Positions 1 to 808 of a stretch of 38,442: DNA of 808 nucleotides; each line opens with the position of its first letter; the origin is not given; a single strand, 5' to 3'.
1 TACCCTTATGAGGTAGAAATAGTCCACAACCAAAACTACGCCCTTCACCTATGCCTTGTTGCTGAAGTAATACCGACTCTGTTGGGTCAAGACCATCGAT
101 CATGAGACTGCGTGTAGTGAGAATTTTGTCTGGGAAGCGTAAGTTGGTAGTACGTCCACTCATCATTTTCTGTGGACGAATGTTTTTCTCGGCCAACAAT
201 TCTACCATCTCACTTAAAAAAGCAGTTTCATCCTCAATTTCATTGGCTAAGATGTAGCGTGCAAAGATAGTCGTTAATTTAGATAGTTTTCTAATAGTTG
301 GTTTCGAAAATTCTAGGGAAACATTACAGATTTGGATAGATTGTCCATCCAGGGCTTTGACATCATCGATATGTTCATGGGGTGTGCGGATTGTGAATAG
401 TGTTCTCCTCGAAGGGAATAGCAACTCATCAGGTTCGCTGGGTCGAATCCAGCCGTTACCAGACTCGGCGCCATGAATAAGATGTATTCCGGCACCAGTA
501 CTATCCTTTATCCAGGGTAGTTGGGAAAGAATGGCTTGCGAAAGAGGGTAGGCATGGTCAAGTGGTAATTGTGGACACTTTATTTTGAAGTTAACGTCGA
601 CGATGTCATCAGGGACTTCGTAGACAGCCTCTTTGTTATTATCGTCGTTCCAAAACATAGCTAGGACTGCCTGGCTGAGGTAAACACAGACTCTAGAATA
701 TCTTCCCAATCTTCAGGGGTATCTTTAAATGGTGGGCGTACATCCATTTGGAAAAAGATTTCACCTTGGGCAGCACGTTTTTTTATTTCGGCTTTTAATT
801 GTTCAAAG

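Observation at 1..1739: Solitary Cas6/Cmx6-like RAMP gene in an operon with a tiny acidic ORF and a TauD-family dioxygenase; no CRISPR array or other cas gene in 38 kb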

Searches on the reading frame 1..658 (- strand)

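Call 5: search_protein_families(library=pfam, proteins=[window:1-658:-], max_evalue=1)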
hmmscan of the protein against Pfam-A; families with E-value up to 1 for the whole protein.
window:1-658:- (219 aa): 2 families
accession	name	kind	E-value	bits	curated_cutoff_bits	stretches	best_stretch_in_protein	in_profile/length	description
PF09559.15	Cas6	-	1.9e-55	188.2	26.7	1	20-218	1-190/191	Cas6 Crispr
PF08798.16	CRISPR_assoc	-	0.088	13.4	25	1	200-214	205-219/223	CRISPR associated protein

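Call 6: search_protein_families(library=ncbifam, proteins=[window:1-658:-], max_evalue=1)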
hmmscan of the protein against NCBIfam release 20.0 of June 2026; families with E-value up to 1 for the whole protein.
window:1-658:- (219 aa): 2 families
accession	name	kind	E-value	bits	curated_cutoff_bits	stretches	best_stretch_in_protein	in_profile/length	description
TIGR02807.1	cas6_cmx6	equivalog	2e-32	112.8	98.85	1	19-216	3-197/197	type I-MYXAN CRISPR-associated protein Cas6/Cmx6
TIGR01907.1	casE_Cse3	equivalog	0.048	14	45.2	1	199-214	188-203/208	type I-E CRISPR-associated protein Cas6/Cse3/CasE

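Call 8: find_homologous_proteins(query=window:1-658:-)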
Query window:1-658:- (219 aa): 1576 proteins with E <= 0.001 among 1683 candidates; the best 120 are listed.
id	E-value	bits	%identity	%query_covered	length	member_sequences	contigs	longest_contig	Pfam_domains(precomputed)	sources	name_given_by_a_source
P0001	4.4e-139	479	96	100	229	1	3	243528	PF09559.16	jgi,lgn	-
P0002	1.8e-126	438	86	100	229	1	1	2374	PF09559.16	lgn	-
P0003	1.2e-125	435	86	100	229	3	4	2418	PF09559.16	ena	-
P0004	6.5e-125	433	86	100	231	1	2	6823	PF09559.16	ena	-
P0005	3.2e-124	431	85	100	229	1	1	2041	PF09559.16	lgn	-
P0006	8.3e-124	429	84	100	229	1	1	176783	PF09559.16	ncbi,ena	-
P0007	2.8e-122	424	83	100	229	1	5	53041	PF09559.16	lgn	-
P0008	2.7e-121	421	82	100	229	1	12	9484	PF09559.16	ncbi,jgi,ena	-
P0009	5.4e-117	407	79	100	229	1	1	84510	PF09559.16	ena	-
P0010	1.6e-116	406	80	100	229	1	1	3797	PF09559.16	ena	-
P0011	1.7e-116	406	80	100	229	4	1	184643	PF09559.16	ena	-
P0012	4.3e-116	404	79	100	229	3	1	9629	PF09559.16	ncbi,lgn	-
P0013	8.3e-116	403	79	100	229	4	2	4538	PF09559.16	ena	-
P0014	2.9e-113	395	77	100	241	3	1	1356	PF09559.16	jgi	-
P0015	3.8e-113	395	77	100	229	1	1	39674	PF09559.16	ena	-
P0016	5.2e-113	394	77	100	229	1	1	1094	PF09559.16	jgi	-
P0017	5.3e-113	394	77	100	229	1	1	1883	PF09559.16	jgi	-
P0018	3.2e-112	392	77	100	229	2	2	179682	PF09559.16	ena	-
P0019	5.0e-112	391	76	100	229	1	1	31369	PF09559.16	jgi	jgi:CRISPR-associated protein Cas6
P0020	6.1e-112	391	77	100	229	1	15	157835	PF09559.16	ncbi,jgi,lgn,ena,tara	tara:strand:- start:537 stop:1226 length:690 start_codon:yes stop_codon:yes gene_type:complete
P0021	6.1e-112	391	77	100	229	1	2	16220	PF09559.16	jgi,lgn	jgi:CRISPR-associated protein Cas6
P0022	8.4e-112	390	77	100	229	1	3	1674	PF09559.16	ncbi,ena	-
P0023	4.1e-111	388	76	100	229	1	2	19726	PF09559.16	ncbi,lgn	-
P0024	4.8e-111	388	75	100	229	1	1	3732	PF09559.16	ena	-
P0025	9.2e-111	387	76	100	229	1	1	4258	PF09559.16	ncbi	-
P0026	1.2e-110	386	76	100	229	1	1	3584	PF09559.16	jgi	-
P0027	2.4e-110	385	77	100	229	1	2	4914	PF09559.16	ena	-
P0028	9.3e-110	384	76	100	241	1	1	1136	PF09559.16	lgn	-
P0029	1.6e-109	383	75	100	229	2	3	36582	PF09559.16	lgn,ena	-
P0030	5.4e-109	381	74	100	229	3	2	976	PF09559.16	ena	-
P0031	7.9e-108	377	73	100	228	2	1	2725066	PF09559.16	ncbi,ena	-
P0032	8.0e-108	377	73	100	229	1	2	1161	PF09559.16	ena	-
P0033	5.4e-107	375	72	100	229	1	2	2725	PF09559.16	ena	-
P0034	1.1e-106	374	73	100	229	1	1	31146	PF09559.16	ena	-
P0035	2.1e-106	373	73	100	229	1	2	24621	PF09559.16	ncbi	-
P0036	5.3e-106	371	74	100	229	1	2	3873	PF09559.16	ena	-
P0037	1.4e-105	370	70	100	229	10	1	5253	PF09559.16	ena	-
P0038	2.6e-105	369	72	100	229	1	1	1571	PF09559.16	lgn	-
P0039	7.0e-105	368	69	100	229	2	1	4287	PF09559.16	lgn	-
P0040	1.9e-104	366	72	100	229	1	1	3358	PF09559.16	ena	-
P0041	2.6e-104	366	72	100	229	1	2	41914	PF09559.16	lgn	-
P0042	4.9e-104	365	72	100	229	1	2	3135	PF09559.16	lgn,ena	-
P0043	5.0e-104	365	71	100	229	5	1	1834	PF09559.16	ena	-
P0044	9.5e-104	364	72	100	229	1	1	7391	PF09559.16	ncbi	ncbi:MAG: type I-MYXAN CRISPR-associated protein Cas6/Cmx6 [Pseudomonadota bacterium]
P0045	1.2e-102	360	69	100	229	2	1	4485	PF09559.16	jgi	jgi:CRISPR-associated protein Cas6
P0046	1.2e-102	360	68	100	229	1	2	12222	PF09559.16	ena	-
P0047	6.0e-102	358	69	100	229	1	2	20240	PF09559.16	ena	-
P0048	2.3e-101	356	68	100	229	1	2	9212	PF09559.16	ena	-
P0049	3.2e-101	356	68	100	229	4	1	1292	PF09559.16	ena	-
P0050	4.4e-101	355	69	100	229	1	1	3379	PF09559.16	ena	-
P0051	2.5e-96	340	67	100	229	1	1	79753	PF09559.16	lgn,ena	-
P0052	1.7e-95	337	69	100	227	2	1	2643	PF09559.16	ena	-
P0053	1.6e-93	331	66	100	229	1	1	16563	PF09559.16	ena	-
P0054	1.7e-93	330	68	100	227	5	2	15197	PF09559.16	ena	-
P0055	2.1e-93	330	65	100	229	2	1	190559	PF09559.16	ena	-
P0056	4.2e-93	329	65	100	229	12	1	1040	PF09559.16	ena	-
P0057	8.0e-93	328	65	100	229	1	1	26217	PF09559.16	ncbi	-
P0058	8.1e-93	328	67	100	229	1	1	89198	PF09559.16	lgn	-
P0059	1.1e-92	328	65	100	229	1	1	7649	PF09559.16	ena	-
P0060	1.2e-92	328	66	100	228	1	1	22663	PF09559.16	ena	-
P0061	1.6e-92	327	66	100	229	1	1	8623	PF09559.16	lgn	-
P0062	4.0e-92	326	63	100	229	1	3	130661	PF09559.16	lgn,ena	-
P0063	5.5e-92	325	66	100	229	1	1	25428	PF09559.16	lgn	-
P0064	5.5e-92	325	64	100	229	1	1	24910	PF09559.16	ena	-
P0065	1.4e-91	324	66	100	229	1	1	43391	PF09559.16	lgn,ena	-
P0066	2.8e-91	323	66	100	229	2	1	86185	PF09559.16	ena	-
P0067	5.6e-91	322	64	100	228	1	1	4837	PF09559.16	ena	-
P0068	7.0e-91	322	65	100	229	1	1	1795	PF09559.16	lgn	-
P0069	1.0e-90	321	66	100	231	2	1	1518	PF09559.16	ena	-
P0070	1.4e-90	321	65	100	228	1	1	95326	PF09559.16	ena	-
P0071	9.6e-90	318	63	100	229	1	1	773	PF09559.16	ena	-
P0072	8.6e-89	315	63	100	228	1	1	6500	PF09559.16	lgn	-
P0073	1.7e-88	314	62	100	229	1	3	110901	PF09559.16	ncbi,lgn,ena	-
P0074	3.1e-87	310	62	100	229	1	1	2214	PF09559.16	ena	-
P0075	3.3e-87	310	77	84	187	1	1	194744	PF09559.16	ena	-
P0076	1.8e-86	307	60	100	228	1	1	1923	PF09559.16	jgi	jgi:CRISPR-associated protein Cas6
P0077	3.1e-86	307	60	100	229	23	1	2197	PF09559.16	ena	-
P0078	4.0e-86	306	61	100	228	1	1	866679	PF09559.16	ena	-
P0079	4.2e-86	306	59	100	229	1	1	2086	PF09559.16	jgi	-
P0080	1.5e-85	304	59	100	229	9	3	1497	PF09559.16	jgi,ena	jgi:CRISPR-associated protein Cas6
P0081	2.6e-84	300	59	100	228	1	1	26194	PF09559.16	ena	-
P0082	8.3e-84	299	58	100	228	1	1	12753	PF09559.16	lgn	-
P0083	1.1e-83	298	59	100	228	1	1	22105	PF09559.16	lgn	-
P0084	1.5e-81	291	69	81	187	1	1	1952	PF09559.16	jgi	jgi:CRISPR-associated protein Cas6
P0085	1.6e-78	281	57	100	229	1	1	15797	PF09559.16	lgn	-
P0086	6.7e-78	279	58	100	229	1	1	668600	PF09559.16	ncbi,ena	-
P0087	1.1e-77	279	58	100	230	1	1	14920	PF09559.16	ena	-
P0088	1.1e-77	279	56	100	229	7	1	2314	PF09559.16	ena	-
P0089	1.1e-77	279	58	100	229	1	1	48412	PF09559.16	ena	-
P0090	2.1e-77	278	58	100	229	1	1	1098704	PF09559.16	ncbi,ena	-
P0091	3.9e-77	277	57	100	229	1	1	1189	PF09559.16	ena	-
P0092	7.3e-77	276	58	100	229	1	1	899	PF09559.16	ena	-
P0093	7.5e-77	276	58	100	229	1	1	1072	PF09559.16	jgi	-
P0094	9.1e-77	276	56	100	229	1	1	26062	PF09559.16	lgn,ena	-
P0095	1.9e-76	275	58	100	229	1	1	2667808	PF09559.16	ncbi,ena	-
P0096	2.0e-76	275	57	100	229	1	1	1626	PF09559.16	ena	-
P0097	3.6e-76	274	57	100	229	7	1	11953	PF09559.16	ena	-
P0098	5.0e-76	273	56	100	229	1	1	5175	PF09559.16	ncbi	-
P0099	5.1e-76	273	59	100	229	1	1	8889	PF09559.16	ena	-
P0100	6.8e-76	273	56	100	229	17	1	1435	PF09559.16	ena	-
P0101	7.2e-76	273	54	100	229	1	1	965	PF09559.16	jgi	-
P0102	1.3e-75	272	58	100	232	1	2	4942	PF09559.16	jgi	jgi:CRISPR-associated protein Cas6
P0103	1.3e-75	272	58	100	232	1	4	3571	PF09559.16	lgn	-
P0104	1.7e-75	272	58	100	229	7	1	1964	PF09559.16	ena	-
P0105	1.8e-75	271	56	100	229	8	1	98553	PF09559.16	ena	-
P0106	1.9e-75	271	57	100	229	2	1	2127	PF09559.16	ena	-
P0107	3.1e-75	271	56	100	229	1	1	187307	PF09559.16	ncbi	-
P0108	3.6e-75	270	56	100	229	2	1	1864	PF09559.16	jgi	-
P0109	6.4e-75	270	56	100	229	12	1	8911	PF09559.16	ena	-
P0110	1.3e-74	269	57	100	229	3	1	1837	PF09559.16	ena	-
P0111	1.5e-74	268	58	100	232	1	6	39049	PF09559.16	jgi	jgi:CRISPR-associated protein Cas6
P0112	1.8e-74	268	57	100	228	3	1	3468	PF09559.16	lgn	-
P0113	3.2e-74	267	56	100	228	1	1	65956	PF09559.16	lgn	-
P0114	3.3e-74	267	57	100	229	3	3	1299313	PF09559.16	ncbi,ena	-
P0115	3.4e-74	267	57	100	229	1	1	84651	PF09559.16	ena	-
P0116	4.6e-74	267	58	100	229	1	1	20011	PF09559.16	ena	-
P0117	4.7e-74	267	57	100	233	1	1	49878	PF09559.16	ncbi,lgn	ncbi:MAG: type I-MYXAN CRISPR-associated protein Cas6/Cmx6 [Pseudomonadota bacterium]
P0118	5.5e-74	267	56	100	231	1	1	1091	PF09559.16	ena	-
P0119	5.8e-74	267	56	100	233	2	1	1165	PF09559.16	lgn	-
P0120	6.4e-74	266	55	100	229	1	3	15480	PF09559.16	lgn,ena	-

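Call 9: find_encoding_contigs(protein=P0001, flank=10000, max_places=3)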
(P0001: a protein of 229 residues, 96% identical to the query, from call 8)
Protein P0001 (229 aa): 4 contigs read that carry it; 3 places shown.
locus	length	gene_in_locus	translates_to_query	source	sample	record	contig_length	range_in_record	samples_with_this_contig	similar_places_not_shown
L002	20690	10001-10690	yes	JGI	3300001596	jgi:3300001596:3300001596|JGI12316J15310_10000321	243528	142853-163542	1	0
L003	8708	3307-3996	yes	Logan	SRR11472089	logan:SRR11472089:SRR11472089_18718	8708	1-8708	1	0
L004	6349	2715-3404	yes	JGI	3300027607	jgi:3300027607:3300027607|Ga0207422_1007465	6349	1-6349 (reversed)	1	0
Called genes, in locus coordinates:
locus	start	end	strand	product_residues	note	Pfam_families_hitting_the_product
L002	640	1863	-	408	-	-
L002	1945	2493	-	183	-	-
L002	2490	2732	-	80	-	PF04999:FtsL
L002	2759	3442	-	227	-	-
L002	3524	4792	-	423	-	-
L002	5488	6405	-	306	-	-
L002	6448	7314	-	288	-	PF05708:Peptidase_C92 (weak)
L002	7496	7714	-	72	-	PF00583:Acetyltransf_1, PF13508:Acetyltransf_7, PF13673:Acetyltransf_10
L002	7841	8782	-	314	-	-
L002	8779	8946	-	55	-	-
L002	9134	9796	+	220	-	PF02668:TauD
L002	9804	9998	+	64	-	-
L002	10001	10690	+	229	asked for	PF09559:Cas6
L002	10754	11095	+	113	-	PF04358:DsrC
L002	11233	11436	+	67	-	-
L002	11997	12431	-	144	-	-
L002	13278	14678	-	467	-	-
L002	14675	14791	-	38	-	-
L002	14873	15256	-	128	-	-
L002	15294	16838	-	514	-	PF13187:Fer4_9 (faint), PF13183:Fer4_8, PF13534:Fer4_17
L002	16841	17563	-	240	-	PF02665:Nitrate_red_gam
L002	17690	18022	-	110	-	PF04358:DsrC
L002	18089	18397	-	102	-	PF04077:DsrH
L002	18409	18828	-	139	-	PF02635:DsrE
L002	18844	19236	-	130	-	PF02635:DsrE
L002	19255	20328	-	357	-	PF03460:NIR_SIR_ferr, PF01077:NIR_SIR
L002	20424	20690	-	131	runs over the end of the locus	PF01077:NIR_SIR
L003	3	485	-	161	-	?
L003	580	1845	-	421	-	PF03460:NIR_SIR_ferr, PF01077:NIR_SIR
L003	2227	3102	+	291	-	PF02668:TauD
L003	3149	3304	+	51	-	-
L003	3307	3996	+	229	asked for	PF09559:Cas6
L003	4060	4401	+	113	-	PF04358:DsrC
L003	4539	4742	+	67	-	-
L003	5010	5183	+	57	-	-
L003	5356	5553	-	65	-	-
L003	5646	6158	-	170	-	PF00156:Pribosyltran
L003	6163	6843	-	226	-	PF18331:PKHD_C (faint), PF13640:2OG-FeII_Oxy_3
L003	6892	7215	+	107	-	-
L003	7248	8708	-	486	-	?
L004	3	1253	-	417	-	?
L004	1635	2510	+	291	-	PF02668:TauD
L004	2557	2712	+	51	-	-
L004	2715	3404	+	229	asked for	PF09559:Cas6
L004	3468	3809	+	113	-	PF04358:DsrC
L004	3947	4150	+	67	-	-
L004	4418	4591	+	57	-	-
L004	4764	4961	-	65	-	-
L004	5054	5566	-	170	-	PF00156:Pribosyltran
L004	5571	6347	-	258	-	?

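Call 10: find_encoding_contigs(protein=P0031, flank=10000, max_places=2)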
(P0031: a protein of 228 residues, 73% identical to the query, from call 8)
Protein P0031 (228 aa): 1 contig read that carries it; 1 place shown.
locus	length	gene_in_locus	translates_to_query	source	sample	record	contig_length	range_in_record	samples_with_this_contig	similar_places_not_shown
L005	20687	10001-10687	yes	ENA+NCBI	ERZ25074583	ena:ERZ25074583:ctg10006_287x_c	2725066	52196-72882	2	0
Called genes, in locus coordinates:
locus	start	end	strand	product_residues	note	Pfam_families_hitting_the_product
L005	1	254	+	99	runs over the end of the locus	-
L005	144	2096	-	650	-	PF14691:Fer4_20, PF01266:DAO (weak), PF07992:Pyr_redox_2, PF12831:FAD_oxidored (weak), PF13450:NAD_binding_8, PF12838:Fer4_7 (weak), PF14697:Fer4_21 (weak), PF00037:Fer4 (weak), +2 more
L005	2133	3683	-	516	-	PF13187:Fer4_9 (faint), PF13183:Fer4_8, PF13534:Fer4_17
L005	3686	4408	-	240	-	PF02665:Nitrate_red_gam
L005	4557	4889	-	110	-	PF04358:DsrC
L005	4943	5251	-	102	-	PF04077:DsrH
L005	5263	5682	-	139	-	PF02635:DsrE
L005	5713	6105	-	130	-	PF02635:DsrE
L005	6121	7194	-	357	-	PF03460:NIR_SIR_ferr, PF01077:NIR_SIR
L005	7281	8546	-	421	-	PF03460:NIR_SIR_ferr, PF01077:NIR_SIR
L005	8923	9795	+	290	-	PF02668:TauD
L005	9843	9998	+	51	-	-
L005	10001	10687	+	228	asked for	PF09559:Cas6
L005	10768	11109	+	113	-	PF04358:DsrC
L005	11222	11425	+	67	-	-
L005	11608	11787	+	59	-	-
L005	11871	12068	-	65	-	-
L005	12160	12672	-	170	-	PF00156:Pribosyltran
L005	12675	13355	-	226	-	PF13640:2OG-FeII_Oxy_3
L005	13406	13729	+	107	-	-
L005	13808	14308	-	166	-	PF00583:Acetyltransf_1, PF13673:Acetyltransf_10, PF13508:Acetyltransf_7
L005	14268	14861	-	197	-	PF13640:2OG-FeII_Oxy_3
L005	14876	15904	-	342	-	PF21739:DUF6866_N, PF21740:DUF6866_C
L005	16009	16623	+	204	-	-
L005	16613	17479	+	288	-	-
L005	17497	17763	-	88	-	-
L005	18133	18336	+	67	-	PF00313:CSD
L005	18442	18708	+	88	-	PF00076:RRM_1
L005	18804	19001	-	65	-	-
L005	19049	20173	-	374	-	PF02885:Glycos_trans_3N, PF00591:Glycos_transf_3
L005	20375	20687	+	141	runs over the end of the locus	-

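Call 20: find_related_loci(query=A1, collection=genome_contigs, flank=10000)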
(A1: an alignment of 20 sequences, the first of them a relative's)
Query A1 (229 aa) in genome_contigs; peptide patterns used: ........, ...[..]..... (x = any residue, [..] = any of these).
508 stretches matched a pattern; 468 encode a relative of the query (tblastn E <= 1e-3); the best 80 are kept; 80 distinct loci.
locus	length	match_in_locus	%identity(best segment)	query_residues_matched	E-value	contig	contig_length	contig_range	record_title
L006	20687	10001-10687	85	1-229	4e-137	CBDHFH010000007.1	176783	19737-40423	MAG: Gammaproteobacteria bacterium isolate 989b8df7-e166-46e7-9088-39a086dd6265 genome assembly, contig: contig_7, whole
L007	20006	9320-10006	81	1-229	1e-129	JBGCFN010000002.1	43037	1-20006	MAG: Gammaproteobacteria bacterium isolate SGMAG-20 contig2, whole genome shotgun sequence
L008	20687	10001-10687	79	1-229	2e-128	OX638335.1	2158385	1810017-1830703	MAG: uncultured Gammaproteobacteria bacterium isolate 6ddc5bf2-6eff-4202-ab2d-3bc5a555a517 genome assembly, chromosome:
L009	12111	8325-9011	78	1-229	2e-125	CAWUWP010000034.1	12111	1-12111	MAG: uncultured Gammaproteobacteria bacterium isolate HER19_SLT_250_bin_64_1 genome assembly, contig: HER19_SLT_250_bin_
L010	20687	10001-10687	78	1-229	2e-125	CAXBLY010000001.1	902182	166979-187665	MAG TPA_asm: uncultured Gammaproteobacteria bacterium isolate ERR2762111_concoct_111 genome assembly, contig: ERZ3422204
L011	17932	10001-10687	77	1-229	5e-125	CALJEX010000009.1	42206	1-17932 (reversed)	MAG: uncultured Gammaproteobacteria bacterium isolate S2_Bin_Bin_9_1 genome assembly, contig: c_000000312612, whole geno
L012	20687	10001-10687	76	1-229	1e-122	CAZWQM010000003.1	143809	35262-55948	MAG TPA_asm: uncultured Thiotrichales bacterium isolate SRP329387_co1_52 genome assembly, contig: NODE_20_length_143809_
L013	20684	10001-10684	74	1-229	3e-119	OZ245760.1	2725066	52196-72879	MAG: Gammaproteobacteria bacterium isolate 234e41e1-4301-4e2d-89f2-9293ce644277 genome assembly, chromosome: 1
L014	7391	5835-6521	72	1-229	6e-116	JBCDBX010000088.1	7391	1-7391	MAG: Pseudomonadota bacterium isolate P01_F01_bin.93 k141_208684_length_7391_cov_31.7415, whole genome shotgun sequence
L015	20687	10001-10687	65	1-229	1e-105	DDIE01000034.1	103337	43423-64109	MAG TPA_asm: Proteobacteria bacterium UBA1858 UBA1858_contig_2658, whole genome shotgun sequence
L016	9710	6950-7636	61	1-229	7e-99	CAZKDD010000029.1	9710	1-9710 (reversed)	MAG TPA_asm: uncultured Thiotrichales bacterium isolate binchicken_co293_314 genome assembly, contig: NODE_10683_length_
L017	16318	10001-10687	61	1-229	1e-97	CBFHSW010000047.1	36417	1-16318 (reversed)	MAG: Gammaproteobacteria bacterium isolate Co_bin_210_orig genome assembly, contig: Co_bin_210_orig_Co_c_000001850285, w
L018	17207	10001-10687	60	1-229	2e-97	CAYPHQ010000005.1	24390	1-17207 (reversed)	MAG TPA_asm: uncultured Thiotrichales bacterium isolate SRP134809_co1_386 genome assembly, contig: NODE_3775_length_2439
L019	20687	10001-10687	58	1-229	5e-90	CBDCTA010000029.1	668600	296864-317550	MAG: Gammaproteobacteria bacterium isolate 5855a647-896d-46ad-840d-d36910132e9f genome assembly, contig: contig_29, whol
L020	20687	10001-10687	58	1-229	2e-89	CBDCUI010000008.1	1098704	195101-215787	MAG: Gammaproteobacteria bacterium isolate 743376f1-14b3-4e29-811e-3c2fa12b1d83 genome assembly, contig: contig_8, whole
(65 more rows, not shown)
